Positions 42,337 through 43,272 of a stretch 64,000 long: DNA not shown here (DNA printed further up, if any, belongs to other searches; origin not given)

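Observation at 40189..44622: Co-directional accessory operon next to tRNA-Asp: HNH nuclease, SEC-C-motif unknown, 211-aa unknown, adenylate-forming ligase, ANT(4')/KNTase-like nucleotidyltransferase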

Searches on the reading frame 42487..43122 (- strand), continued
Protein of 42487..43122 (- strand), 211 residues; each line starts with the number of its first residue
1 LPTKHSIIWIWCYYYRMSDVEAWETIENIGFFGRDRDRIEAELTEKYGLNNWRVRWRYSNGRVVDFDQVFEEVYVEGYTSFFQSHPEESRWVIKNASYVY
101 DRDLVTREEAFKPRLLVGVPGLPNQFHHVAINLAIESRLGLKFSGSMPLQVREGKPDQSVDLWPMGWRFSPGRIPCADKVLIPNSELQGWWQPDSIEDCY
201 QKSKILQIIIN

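Call 51: search_protein_families(library=pfam, proteins=[L012:6384-6851:-, L012:7567-8154:+, L020:7558-8151:+, L014:1770-2582:-, L016:7581-8027:+, L024:5669-7576:+, L013:6502-6990:+, L026:1358-2413:+, L025:5296-6345:-, L023:7592-8260:-], max_evalue=0.01)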
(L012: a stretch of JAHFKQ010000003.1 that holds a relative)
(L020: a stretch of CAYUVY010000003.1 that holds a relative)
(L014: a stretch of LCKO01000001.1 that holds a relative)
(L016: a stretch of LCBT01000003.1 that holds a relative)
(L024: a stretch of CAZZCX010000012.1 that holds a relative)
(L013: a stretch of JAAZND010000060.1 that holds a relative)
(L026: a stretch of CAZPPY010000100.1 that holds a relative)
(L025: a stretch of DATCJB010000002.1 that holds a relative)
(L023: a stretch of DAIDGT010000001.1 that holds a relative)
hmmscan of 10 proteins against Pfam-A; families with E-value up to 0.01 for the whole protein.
L012:6384-6851:- (155 aa): 3 families
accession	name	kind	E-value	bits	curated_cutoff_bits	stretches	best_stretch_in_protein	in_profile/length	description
PF22811.2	Zn_ribbon_NrdR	-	1.9e-15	56.9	27.2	1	1-42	1-42/42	Transcriptional repressor NrdR-like, N-terminal domain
PF03477.21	ATP-cone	-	1.5e-09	38.7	25.8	1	50-129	2-78/88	ATP cone domain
PF23451.1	Zn_ribbon_PaaD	-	0.0069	16.4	27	1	2-38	16-49/53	PaaD zinc beta ribbon domain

L012:7567-8154:+ (195 aa): 4 families
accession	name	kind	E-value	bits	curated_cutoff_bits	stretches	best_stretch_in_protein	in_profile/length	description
PF13023.12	HD_3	-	1.4e-20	74.3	22.5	1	18-159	4-151/165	HD domain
PF12917.13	YfbR-like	-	1.7e-08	34.8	25.9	1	20-149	8-151/182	5'-deoxynucleotidase YfbR-like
PF01966.28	HD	-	3.3e-06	27.8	22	1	39-133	2-113/116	HD domain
PF24862.1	SUS_EPBD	-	0.0092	16.9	27.7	0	98-136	26-64/88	Sucrose synthase EPBD domain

L020:7558-8151:+ (197 aa): 3 families
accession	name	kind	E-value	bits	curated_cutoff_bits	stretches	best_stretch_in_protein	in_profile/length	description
PF13023.12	HD_3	-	7.3e-22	78.5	22.5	1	16-155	2-147/165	HD domain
PF12917.13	YfbR-like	-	5.2e-10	39.8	25.9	1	14-149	5-151/182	5'-deoxynucleotidase YfbR-like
PF01966.28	HD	-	1.5e-07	32.1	22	1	39-134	2-114/116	HD domain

L014:1770-2582:- (270 aa): 0 families

L016:7581-8027:+ (148 aa): 1 family
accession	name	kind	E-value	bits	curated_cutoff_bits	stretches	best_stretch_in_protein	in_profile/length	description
PF04266.20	ASCH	-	0.0019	19.3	21.2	1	16-88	8-70/103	ASCH domain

L024:5669-7576:+ (635 aa): 0 families

L013:6502-6990:+ (162 aa): 3 families
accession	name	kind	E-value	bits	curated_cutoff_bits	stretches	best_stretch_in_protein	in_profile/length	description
PF01230.28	HIT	-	1.4e-15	58.1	21.5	1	29-123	5-97/98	HIT domain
PF11969.13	DcpS_C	-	0.00093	20.1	24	1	28-122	12-104/114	Scavenger mRNA decapping enzyme C-term binding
PF04677.20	CwfJ_C_1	-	0.0093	16.3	21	0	7-111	10-102/122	Protein similar to CwfJ C-terminus 1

L026:1358-2413:+ (351 aa): 0 families

L025:5296-6345:- (349 aa): 2 families
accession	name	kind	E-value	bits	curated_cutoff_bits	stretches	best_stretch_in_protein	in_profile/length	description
PF13091.12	PLDc_2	-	1.8e-25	89.7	27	2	36-178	5-129/132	PLD-like domain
PF00614.28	PLDc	-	1.1e-08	35.2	21.9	1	128-151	1-25/28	Phospholipase D Active site motif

L023:7592-8260:- (222 aa): 3 families
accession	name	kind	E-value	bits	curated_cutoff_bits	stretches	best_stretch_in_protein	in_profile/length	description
PF00175.26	NAD_binding_1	-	3.9e-09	37.6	22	1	110-198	1-106/109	Oxidoreductase NAD-binding domain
PF08030.17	NAD_binding_6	-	0.00033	21.2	22.2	1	109-158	5-61/156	Ferric reductase NAD binding domain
PF00970.30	FAD_binding_6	-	0.00067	20.4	21.1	1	3-93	2-91/99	Oxidoreductase FAD-binding domain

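Call 55: find_encoding_contigs(protein=P0001, flank=4000, max_places=3)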
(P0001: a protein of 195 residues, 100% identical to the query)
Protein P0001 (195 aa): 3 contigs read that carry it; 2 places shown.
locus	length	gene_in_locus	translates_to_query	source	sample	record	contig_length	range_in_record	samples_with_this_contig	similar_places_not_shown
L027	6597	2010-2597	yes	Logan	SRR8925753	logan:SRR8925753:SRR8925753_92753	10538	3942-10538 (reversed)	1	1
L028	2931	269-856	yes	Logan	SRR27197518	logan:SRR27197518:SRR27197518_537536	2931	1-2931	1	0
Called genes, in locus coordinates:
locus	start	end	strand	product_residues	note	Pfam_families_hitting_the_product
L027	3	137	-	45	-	?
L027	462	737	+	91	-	PF01844:HNH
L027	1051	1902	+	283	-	-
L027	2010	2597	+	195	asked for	-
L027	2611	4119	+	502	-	PF00501:AMP-binding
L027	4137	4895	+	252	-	PF07827:KNTase_C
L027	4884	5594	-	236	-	PF00702:Hydrolase, PF13419:HAD_2, PF13242:Hydrolase_like (weak)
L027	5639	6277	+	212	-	PF13302:Acetyltransf_3, PF00583:Acetyltransf_1 (weak)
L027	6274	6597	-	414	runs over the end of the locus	PF02403:Seryl_tRNA_N, PF00587:tRNA-synt_2b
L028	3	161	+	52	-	?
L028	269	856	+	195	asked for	-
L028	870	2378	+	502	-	PF00501:AMP-binding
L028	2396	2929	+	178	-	?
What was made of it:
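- Tried and rejected: The arrangement was instead confirmed through u195 (call 55).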

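Call 71: search_protein_families(library=pfam, proteins=[P0062, P0081, P0105], max_evalue=0.001)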
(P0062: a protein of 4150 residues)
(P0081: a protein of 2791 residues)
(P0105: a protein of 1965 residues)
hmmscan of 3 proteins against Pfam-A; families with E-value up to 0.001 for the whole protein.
P0062 (4150 aa): 4 families
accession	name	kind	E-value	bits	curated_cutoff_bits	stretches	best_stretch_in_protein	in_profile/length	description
PF02224.24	Cytidylate_kin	-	1.5e-23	84.1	26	1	1876-2084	1-210/211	Cytidylate kinase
PF01636.29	APH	-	2.8e-23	83.3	23.2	1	3356-3571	17-208/239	Phosphotransferase enzyme family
PF01966.28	HD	-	8.1e-06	26.5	22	0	3801-3861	14-77/116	HD domain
PF00702.32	Hydrolase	-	0.00014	22.8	26.4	0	1531-1808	3-181/191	haloacid dehalogenase-like hydrolase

P0081 (2791 aa): 1 family
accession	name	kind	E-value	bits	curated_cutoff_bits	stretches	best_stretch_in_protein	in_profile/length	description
PF08282.18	Hydrolase_3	-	7.1e-05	23.1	20.9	1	1963-2028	154-221/255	haloacid dehalogenase-like hydrolase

P0105 (1965 aa): 0 families
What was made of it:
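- Fusions include cytidylate kinase, HAD and HD (call 71).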

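Call 85: list_cluster_members(proteins=[P0013, P0016, P0017, P0019, P0021, P0040, P0045, P0047, P0050, P0056])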
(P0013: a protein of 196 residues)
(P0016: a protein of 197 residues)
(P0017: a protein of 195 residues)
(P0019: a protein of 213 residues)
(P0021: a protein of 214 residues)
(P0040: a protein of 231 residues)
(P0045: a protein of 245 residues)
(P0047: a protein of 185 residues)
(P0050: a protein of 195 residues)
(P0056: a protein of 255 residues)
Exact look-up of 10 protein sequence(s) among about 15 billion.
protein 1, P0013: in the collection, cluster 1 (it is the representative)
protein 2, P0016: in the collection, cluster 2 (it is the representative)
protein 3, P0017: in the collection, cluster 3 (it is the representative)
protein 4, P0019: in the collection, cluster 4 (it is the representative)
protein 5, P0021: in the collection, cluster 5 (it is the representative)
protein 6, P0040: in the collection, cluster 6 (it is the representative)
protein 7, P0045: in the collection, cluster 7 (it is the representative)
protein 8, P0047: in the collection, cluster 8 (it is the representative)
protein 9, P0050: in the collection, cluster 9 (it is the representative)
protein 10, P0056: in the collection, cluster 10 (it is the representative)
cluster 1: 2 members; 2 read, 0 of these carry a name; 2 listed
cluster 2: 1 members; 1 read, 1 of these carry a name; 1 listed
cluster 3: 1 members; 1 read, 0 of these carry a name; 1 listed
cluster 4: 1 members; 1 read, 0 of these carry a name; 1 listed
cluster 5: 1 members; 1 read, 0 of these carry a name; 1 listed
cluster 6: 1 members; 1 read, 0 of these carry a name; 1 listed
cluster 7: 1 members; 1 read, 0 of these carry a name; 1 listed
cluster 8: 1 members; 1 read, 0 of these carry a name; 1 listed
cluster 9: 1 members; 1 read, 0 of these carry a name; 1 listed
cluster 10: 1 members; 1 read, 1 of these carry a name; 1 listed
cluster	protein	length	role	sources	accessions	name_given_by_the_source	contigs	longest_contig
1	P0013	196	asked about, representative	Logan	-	-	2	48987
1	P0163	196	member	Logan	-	-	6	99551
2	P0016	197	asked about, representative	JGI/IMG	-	hypothetical protein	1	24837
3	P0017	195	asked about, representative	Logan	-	-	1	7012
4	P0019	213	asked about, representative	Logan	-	-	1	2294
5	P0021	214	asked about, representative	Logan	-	-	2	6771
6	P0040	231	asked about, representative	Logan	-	-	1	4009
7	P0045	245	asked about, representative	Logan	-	-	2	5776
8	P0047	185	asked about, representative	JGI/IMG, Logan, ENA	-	-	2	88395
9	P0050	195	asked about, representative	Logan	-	-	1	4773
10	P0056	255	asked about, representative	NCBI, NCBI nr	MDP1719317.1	MAG: hypothetical protein Q8L24_02745 [bacterium] | hypothetical protein [bacterium]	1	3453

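Call 86: find_encoding_contigs(protein=P0047, flank=4000, max_places=3)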
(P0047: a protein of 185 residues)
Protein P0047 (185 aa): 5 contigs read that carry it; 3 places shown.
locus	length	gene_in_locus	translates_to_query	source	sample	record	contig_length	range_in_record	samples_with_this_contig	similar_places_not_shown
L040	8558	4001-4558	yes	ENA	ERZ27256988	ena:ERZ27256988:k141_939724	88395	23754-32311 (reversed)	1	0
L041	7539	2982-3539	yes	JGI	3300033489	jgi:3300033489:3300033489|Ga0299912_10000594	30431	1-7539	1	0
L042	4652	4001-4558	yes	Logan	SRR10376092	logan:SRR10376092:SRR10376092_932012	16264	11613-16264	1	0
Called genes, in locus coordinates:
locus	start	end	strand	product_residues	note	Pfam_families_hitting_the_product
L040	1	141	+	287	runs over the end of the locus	PF00303:Thymidylat_synt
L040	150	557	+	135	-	-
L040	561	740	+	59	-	-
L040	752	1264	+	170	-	-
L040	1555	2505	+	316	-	PF00004:AAA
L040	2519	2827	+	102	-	-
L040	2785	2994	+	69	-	-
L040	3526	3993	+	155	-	-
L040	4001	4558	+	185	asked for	-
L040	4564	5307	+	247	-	PF01712:dNK, PF02223:Thymidylate_kin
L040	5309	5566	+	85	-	-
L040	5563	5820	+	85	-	-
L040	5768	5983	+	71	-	-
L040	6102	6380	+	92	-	-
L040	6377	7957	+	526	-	-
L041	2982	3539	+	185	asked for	-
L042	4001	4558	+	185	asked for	-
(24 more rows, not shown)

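Call 87: find_encoding_contigs(protein=P0045, flank=4000, max_places=3)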
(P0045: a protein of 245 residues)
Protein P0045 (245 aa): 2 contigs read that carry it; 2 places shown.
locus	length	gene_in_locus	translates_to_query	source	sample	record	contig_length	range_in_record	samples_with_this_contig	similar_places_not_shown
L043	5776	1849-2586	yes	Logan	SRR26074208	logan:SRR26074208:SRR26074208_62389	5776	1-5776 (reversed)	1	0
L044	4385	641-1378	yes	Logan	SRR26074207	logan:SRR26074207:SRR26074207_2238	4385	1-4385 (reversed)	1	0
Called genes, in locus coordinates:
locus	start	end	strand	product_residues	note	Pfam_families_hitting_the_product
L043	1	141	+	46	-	?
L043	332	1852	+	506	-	-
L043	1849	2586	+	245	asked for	-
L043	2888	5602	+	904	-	PF20176:DUF6541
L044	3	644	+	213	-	?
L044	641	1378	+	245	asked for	-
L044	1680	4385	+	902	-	?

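Call 90: search_protein_families(library=pfam, alignment_id=A3, max_evalue=1)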
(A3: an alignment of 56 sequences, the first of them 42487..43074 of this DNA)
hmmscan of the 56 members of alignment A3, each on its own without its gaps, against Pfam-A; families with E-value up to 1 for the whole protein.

A. member 1, window:42487-43074:- (195 aa): 0 families

B. families by the number of members that match (of 56 scanned): 20 families
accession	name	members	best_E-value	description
PF21315.3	FAN1_HTH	2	0.0088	FAN1, HTH domain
PF22397.2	NADAR-DarT1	2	0.011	DarT1-associated NADAR antitoxin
PF17530.7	NS3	1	0.00078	Non-structural protein NS3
PF13453.11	Zn_ribbon_TFIIB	1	0.013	Transcription factor zinc-finger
PF06044.18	DpnI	1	0.019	Dam-replacing family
PF00980.22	Rota_Capsid_VP6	1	0.019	Rotavirus major capsid protein VP6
PF18015.7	Acetyltransf_19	1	0.038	Acetyltransferase (GNAT) domain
PF03643.20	Vps26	1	0.047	Vacuolar protein sorting-associated protein 26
PF22172.1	C2c1_helical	1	0.054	CRISPR-associated endonuclease C2c1 second helical domain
PF09182.16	PuR_N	1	0.081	Bacterial purine repressor, N-terminal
PF25354.1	Ig_NUP210_16th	1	0.091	NUP210-like, Ig-like domain 16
PF15569.11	Imm40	1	0.11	Immunity protein 40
PF07765.17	KIP1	1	0.11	KIP1-like protein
PF24491.1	DUF7586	1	0.12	Domain of unknown function (DUF7586)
PF07325.16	Curto_V2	1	0.12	Curtovirus V2 protein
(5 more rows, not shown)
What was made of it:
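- Closest known: NADAR domain. Same: Two of 56 family members give weak Pfam NADAR-DarT1 hits (E about 0.01; call 90).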

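Call 95: find_related_loci(query=A4, collection=viral_contigs, flank=4000)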
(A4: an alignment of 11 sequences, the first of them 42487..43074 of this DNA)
Query A4 (195 aa) in viral_contigs; peptide patterns used: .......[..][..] (x = any residue, [..] = any of these).
33 stretches matched a pattern, but none encodes a relative of the query by tblastn (E <= 1e-3).
